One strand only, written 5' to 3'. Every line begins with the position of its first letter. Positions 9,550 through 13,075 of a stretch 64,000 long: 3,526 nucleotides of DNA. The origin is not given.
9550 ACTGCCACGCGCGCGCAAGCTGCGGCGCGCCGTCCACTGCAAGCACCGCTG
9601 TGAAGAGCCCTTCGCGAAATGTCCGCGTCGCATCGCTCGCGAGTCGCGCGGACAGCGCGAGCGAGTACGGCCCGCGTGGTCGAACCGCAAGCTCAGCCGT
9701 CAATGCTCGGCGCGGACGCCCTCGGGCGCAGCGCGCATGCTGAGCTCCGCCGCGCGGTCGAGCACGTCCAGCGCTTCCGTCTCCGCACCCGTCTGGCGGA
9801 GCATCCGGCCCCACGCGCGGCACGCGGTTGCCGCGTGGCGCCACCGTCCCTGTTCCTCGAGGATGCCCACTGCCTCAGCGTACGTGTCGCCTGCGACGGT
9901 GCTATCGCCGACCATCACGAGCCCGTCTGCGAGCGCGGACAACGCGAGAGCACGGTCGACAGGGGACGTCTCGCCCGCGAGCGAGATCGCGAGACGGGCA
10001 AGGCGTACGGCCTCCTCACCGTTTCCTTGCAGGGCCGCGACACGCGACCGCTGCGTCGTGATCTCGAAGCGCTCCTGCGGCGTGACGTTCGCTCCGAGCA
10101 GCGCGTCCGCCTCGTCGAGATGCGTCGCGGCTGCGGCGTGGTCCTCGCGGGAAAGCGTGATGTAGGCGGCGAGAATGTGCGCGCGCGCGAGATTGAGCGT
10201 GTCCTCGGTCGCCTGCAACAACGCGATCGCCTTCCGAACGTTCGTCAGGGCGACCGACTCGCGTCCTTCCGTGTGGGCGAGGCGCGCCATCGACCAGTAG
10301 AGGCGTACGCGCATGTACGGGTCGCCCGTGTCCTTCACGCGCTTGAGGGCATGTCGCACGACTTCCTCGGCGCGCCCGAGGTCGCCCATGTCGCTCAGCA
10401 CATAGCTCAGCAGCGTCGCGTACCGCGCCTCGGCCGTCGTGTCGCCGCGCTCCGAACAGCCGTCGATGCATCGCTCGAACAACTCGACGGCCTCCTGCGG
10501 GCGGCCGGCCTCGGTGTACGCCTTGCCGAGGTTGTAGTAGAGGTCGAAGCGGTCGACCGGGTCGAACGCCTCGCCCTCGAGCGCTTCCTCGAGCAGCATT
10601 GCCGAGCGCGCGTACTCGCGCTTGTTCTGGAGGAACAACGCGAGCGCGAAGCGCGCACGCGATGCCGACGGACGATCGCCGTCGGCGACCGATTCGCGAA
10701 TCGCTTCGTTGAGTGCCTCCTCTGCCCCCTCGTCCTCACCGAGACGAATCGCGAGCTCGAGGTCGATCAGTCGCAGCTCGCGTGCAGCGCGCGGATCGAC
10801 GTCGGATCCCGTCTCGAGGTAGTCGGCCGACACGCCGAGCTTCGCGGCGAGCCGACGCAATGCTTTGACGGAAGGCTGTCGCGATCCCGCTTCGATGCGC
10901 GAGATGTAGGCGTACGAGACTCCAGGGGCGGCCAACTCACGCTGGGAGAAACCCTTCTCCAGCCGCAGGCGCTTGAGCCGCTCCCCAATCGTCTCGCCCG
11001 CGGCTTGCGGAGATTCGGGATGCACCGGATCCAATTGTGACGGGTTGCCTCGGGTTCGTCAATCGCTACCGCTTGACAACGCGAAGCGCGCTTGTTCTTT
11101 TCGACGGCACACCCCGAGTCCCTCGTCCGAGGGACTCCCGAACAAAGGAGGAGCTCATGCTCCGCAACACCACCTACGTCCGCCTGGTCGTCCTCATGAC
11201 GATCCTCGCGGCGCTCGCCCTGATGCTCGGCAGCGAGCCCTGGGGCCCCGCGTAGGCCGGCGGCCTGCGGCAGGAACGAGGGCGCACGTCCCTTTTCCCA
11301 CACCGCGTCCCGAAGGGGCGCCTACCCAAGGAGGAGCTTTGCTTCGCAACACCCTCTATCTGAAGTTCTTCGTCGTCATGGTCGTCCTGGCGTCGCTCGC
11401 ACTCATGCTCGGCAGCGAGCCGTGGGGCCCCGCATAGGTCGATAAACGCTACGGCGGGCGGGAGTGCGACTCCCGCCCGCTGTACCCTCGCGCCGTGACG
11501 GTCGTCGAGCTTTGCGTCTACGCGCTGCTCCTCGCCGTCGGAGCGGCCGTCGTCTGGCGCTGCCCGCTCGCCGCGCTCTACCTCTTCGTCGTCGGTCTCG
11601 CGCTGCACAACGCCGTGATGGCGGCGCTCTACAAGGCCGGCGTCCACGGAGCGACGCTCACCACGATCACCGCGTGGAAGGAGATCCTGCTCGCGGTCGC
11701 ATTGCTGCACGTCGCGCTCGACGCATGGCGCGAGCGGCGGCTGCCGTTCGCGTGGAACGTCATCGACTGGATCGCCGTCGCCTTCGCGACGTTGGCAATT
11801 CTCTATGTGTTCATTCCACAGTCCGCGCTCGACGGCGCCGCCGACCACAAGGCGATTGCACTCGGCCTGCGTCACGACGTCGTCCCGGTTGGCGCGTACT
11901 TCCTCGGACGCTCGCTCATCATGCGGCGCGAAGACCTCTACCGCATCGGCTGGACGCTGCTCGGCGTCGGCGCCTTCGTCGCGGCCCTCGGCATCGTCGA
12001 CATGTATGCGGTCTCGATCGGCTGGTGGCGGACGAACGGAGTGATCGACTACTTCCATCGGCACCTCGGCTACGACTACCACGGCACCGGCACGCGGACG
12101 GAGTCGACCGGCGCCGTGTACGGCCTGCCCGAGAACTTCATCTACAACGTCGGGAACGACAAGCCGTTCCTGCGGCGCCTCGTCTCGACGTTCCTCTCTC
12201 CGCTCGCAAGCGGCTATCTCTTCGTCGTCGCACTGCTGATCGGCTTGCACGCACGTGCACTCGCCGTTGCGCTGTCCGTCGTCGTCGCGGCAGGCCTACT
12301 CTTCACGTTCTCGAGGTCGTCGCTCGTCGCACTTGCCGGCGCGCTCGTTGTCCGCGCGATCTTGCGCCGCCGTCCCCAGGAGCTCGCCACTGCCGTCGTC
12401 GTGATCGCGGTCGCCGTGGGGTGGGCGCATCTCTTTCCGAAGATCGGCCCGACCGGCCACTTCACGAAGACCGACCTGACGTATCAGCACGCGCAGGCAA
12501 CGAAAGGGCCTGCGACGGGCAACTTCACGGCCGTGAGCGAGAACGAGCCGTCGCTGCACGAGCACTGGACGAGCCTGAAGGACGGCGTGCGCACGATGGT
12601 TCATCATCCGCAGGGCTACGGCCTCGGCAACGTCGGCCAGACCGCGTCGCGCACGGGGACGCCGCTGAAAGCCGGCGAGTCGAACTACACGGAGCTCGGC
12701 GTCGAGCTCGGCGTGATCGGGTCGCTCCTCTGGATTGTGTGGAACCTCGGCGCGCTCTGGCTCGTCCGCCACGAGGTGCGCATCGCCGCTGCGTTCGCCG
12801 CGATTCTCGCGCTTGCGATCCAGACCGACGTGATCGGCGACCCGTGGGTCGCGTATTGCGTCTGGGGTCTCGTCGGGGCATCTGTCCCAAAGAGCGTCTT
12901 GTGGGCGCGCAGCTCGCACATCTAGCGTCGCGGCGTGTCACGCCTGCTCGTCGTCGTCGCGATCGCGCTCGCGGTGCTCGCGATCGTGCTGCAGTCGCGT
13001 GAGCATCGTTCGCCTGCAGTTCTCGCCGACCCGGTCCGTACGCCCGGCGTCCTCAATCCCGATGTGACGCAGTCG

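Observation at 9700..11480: XRE-HTH/TPR regulator divergent from two short hydrophobic peptide genes: candidate RRNPP-type (Rgg/SHP-, PlcR/PapR-, NprR/NprX-like) peptide-signalling cassette in a high-GC genome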

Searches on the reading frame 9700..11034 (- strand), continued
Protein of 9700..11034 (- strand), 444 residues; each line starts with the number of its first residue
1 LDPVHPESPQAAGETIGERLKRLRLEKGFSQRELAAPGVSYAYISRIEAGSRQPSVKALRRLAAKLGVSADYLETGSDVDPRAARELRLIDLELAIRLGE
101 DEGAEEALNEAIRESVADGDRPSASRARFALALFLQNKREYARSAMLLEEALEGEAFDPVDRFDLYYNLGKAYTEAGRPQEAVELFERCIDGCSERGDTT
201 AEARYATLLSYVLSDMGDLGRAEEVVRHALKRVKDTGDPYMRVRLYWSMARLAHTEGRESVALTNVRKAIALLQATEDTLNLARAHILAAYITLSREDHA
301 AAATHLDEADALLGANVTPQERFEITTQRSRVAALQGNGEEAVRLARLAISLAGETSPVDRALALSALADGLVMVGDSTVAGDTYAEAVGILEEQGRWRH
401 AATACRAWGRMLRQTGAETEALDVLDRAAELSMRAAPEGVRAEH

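Call 48: search_solved_structures(query=A2, max_evalue=2e-9, show_alignments=4)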
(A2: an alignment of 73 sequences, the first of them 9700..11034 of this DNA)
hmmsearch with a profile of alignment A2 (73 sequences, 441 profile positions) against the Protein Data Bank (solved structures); distinct sequences matched with E-value up to 2e-9: 4.
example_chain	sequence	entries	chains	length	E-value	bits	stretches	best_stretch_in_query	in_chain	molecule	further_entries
4y6w_A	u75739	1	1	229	3.8e-12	49.2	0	118-193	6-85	NaB(AB)3ACb - light chain TPR-like repeats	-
4y6c_A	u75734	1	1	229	4e-12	49.2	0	118-193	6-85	ANSERINA PUTATIVE KINESIN LIGHT chain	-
9qhb_A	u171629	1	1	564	2.1e-11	46.8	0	126-188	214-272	Engineered tetratricopeptide repeat protein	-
2qfc_A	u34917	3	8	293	1.6e-09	40.6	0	10-203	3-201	PlcR protein | Transcriptional activator PlcR protein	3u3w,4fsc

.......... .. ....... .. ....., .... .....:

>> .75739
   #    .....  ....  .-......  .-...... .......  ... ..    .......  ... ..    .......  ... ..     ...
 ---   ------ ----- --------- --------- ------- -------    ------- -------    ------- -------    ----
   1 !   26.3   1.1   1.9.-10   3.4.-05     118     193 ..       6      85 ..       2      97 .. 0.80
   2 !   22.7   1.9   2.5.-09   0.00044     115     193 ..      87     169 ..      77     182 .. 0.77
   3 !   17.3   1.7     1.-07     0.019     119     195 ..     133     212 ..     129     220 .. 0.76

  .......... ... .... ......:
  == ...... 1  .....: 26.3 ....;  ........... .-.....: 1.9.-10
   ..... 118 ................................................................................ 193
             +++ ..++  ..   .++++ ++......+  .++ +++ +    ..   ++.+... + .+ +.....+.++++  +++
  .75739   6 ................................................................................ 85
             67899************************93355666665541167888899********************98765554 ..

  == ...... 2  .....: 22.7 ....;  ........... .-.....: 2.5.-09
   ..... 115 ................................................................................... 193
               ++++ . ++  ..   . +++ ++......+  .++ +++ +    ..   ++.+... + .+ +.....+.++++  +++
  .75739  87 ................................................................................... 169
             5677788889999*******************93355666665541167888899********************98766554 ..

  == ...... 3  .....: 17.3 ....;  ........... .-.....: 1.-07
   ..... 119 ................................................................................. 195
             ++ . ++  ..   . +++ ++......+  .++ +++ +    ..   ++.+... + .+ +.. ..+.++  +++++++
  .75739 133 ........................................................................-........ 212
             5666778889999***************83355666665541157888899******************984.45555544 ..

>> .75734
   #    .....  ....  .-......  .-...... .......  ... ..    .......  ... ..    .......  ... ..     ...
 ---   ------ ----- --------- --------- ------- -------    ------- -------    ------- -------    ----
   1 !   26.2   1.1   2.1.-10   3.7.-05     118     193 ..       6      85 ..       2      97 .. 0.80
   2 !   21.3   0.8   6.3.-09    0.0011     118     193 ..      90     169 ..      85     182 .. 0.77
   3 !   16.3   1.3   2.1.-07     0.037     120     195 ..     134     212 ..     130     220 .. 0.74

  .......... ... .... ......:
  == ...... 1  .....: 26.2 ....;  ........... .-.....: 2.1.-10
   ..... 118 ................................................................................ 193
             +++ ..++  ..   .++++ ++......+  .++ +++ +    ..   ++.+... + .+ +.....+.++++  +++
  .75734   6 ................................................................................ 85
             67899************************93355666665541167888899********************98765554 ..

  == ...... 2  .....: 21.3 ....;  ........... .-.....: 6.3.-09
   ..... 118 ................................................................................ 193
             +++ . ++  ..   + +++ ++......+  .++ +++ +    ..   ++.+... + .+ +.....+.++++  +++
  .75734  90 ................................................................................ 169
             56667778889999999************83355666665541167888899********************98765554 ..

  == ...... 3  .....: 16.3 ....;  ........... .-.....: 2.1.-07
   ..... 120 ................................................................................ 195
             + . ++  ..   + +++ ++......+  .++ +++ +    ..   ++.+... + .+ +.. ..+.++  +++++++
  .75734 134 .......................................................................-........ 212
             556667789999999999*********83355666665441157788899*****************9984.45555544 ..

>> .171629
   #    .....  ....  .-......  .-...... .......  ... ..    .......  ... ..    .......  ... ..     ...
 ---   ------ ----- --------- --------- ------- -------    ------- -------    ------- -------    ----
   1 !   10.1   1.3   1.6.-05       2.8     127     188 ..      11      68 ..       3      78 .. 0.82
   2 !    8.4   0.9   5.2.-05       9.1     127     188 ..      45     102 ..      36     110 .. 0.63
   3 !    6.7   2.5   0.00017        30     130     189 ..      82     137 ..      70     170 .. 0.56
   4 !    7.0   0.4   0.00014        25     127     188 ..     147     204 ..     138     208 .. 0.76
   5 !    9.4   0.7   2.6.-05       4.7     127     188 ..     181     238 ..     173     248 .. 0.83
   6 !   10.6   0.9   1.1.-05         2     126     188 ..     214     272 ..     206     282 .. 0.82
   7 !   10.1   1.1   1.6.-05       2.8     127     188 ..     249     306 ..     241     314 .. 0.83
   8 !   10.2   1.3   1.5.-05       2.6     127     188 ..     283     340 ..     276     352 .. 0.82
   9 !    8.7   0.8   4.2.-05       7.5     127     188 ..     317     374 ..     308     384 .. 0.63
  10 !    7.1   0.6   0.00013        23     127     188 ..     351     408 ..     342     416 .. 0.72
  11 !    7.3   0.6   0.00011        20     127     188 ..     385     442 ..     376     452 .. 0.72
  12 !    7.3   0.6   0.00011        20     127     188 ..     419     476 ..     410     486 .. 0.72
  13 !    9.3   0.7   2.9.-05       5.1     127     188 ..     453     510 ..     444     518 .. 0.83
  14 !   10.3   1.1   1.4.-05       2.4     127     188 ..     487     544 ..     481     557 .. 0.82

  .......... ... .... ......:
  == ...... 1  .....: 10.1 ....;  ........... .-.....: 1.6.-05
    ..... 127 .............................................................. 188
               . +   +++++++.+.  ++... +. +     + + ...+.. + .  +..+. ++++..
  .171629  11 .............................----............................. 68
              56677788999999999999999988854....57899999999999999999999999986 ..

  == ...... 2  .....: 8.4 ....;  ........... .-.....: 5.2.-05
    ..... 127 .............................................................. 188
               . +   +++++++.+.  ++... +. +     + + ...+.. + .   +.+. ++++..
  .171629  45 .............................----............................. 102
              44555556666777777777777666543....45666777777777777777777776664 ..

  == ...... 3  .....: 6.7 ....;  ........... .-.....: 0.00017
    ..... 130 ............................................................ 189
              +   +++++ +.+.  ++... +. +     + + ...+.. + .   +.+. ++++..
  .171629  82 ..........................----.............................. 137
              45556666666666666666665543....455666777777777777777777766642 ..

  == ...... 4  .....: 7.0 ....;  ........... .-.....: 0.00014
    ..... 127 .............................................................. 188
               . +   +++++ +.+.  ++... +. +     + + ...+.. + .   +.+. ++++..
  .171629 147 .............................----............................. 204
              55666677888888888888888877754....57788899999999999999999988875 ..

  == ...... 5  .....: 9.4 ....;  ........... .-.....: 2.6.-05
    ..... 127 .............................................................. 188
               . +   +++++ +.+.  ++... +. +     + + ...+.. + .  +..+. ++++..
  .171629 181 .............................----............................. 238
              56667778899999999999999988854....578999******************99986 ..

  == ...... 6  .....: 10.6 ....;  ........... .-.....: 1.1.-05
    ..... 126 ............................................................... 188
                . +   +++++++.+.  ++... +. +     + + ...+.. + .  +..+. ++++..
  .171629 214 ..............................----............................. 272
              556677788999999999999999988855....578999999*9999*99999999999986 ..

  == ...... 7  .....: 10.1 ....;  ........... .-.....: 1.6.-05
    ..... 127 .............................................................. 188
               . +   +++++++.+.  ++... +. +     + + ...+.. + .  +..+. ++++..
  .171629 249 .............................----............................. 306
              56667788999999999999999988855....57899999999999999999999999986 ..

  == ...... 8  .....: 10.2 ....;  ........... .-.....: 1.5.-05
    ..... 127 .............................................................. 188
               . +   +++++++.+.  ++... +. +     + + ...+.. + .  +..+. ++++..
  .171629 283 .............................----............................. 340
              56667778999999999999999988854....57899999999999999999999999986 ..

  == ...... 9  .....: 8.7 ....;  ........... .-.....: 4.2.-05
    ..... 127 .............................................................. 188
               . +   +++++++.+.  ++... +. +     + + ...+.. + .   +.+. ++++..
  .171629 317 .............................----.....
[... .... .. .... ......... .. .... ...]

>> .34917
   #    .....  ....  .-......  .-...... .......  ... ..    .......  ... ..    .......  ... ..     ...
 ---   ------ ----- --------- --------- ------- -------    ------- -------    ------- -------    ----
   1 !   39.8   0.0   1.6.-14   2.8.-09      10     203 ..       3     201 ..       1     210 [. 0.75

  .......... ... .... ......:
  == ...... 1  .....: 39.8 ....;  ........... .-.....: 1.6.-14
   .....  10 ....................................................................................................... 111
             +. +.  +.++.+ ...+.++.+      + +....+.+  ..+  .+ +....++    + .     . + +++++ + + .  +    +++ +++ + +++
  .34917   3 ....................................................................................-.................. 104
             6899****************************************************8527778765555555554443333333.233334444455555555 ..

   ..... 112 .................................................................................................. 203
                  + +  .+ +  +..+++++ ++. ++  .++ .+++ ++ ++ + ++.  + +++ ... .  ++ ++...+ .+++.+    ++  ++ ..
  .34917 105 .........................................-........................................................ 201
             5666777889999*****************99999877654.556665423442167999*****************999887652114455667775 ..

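Call 52: find_related_loci(query=A7, collection=metagenome_contigs, flank=2500)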
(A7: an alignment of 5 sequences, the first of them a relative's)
Query A7 (432 aa) in metagenome_contigs; peptide patterns used: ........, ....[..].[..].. (x = any residue, [..] = any of these).
600 stretches matched a pattern (row limit reached: there are more); 552 encode a relative of the query (tblastn E <= 1e-3); the best 80 are kept; 80 distinct loci.
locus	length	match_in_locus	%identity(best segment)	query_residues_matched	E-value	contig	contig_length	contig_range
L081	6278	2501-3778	81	7-432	0e+0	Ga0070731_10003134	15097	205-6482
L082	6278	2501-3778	81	7-432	0e+0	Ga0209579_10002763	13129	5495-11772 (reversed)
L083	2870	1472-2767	68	2-432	0e+0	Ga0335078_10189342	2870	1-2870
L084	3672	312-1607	59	1-432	2e-156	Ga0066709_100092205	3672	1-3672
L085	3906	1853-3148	59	1-432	1e-155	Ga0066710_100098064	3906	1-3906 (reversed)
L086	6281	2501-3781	61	5-431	6e-146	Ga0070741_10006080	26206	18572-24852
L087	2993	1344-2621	62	5-432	3e-146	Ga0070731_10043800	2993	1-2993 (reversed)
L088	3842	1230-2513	55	4-430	1e-138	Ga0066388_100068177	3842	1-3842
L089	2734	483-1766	52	4-432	5e-132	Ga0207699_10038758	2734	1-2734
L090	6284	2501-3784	51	4-432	6e-125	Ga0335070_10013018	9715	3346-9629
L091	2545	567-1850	52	4-432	1e-130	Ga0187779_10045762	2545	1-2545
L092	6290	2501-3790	51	2-432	1e-122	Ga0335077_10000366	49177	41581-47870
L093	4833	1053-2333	51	5-432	1e-122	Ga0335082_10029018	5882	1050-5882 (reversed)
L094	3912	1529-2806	52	6-432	7e-124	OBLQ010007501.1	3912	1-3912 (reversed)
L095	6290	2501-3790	50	2-432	8e-122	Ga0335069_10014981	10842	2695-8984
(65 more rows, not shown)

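Call 64: find_related_loci(query=A1, collection=viral_contigs, flank=1500)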
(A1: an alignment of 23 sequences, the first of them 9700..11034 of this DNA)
Query A1 (444 aa) in viral_contigs; peptide patterns used: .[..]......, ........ (x = any residue, [..] = any of these).
165 stretches matched a pattern; 33 encode a relative of the query (tblastn E <= 1e-3); 33 distinct loci.
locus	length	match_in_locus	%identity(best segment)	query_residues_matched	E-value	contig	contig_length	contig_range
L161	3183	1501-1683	59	16-76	2e-13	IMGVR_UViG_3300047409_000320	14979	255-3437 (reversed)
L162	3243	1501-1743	43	19-97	4e-10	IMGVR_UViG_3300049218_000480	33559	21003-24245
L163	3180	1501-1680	48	15-73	2e-9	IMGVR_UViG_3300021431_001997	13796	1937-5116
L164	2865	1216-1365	60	28-77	3e-9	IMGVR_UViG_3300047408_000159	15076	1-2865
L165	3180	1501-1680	45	15-73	6e-9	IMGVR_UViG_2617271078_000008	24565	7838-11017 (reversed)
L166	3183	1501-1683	48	15-73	2e-8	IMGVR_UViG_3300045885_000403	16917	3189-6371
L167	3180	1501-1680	45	15-73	2e-8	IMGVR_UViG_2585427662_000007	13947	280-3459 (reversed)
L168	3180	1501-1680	45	15-73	2e-8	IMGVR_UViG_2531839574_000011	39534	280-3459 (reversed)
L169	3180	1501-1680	45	15-73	2e-8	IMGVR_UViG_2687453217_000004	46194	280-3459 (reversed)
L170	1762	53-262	47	14-80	4e-8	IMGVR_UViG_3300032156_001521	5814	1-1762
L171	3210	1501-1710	47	14-80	4e-8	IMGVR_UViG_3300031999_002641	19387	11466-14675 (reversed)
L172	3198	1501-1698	45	15-79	9e-8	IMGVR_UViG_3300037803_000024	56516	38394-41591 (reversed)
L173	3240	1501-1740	41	15-88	3e-7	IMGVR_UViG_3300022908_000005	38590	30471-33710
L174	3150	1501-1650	44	23-71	8e-7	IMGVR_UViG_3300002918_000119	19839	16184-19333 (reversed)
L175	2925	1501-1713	36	16-86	8e-7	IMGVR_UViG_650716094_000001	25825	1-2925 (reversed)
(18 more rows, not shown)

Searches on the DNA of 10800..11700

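Call 56: search_rna_families(source=window, start=10800, end=11700, threshold=evalue, max_evalue=1)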
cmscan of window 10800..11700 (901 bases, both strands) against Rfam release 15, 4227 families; matches with E-value up to 1: 2.
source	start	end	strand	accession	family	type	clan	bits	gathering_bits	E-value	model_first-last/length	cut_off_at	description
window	11449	11501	-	RF02826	Scr6925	Gene; sRNA;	-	23.1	50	0.18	1-131/131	no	Streptomyces RNA 6925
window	11381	11485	+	RF02826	Scr6925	Gene; sRNA;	-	21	50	0.48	1-131/131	no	Streptomyces RNA 6925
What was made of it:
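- No Rfam leader element is present (call 56).
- Tried and rejected: Nothing reached threshold (call 56).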

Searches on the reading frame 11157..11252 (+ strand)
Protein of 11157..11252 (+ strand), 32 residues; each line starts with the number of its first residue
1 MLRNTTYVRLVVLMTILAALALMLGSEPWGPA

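Call 5: search_protein_families(library=pfam, proteins=[window:11157-11252:+], max_evalue=0.1)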
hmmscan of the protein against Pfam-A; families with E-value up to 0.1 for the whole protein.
window:11157-11252:+ (32 aa): 0 families

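Call 6: search_protein_families(library=ncbifam, proteins=[window:11157-11252:+], max_evalue=0.1)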
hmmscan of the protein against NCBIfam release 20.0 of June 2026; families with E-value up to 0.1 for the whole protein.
window:11157-11252:+ (32 aa): 0 families

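Call 43: search_protein_representatives(alignment_id=A4)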
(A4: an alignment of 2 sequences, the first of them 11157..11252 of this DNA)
Query: 2 sequences, 32 profile positions. Proteins with E-value up to 0.001 (for the whole library): 32; up to 1e-10: 2; up to 1e-30: 0. The best 32 are listed.
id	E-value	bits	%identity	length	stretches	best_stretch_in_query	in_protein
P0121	5.0e-18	80.8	-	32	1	1-32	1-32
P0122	3.8e-13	65.2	-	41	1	1-31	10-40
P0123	3.0e-09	52.7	-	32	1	1-31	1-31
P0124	5.3e-09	52.0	-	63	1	1-31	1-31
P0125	1.2e-08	50.8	-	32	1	1-31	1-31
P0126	1.6e-08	50.4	-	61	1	1-31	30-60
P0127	2.5e-08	49.8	-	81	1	1-31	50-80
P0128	2.6e-08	49.7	-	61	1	1-31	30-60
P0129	5.1e-08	48.8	-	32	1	1-31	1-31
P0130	5.6e-08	48.7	-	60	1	1-31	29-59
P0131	1.3e-07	47.5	-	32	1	1-31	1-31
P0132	1.5e-07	47.3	-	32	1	1-31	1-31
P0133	6.4e-07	45.3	-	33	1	6-31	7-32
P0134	9.7e-07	44.7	-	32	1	3-31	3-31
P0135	2.0e-06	43.7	-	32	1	1-31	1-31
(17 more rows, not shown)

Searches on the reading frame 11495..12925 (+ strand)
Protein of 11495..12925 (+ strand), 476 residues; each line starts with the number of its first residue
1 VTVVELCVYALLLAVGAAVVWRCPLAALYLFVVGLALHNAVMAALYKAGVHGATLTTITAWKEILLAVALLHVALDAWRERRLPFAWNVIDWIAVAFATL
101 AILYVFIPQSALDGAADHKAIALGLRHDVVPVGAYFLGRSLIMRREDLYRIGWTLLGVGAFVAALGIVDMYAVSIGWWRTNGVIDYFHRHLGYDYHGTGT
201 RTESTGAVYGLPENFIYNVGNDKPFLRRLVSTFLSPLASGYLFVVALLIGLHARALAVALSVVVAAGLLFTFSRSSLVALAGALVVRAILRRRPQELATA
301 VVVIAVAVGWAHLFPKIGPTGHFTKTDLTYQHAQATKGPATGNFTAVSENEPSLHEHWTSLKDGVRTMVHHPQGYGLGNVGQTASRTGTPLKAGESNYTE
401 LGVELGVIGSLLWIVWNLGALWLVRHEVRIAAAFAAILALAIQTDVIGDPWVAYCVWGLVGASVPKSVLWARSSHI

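Call 5: search_protein_families(library=pfam, proteins=[window:11495-12925:+], max_evalue=0.1)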
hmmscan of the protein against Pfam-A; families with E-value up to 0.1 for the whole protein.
window:11495-12925:+ (476 aa): 1 family
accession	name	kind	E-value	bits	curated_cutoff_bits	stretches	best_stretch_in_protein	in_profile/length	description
PF04932.20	Wzy_C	-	2.4e-10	40.8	31.7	1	260-414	2-149/149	O-Antigen ligase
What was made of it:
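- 11495..12925 (+): Neighbour, not part of the core module: a 476-aa Wzy_C (O-antigen-ligase-like) membrane protein. It probably has its own leaderless promoter (conserved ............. 6-7 nt before the GTG). It is a possible regulatory target. Pfam Wzy_C E 2.4e-10 (call 5).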

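Call 6: search_protein_families(library=ncbifam, proteins=[window:11495-12925:+], max_evalue=0.1)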
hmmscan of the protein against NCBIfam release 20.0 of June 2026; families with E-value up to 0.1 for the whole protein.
window:11495-12925:+ (476 aa): 0 families
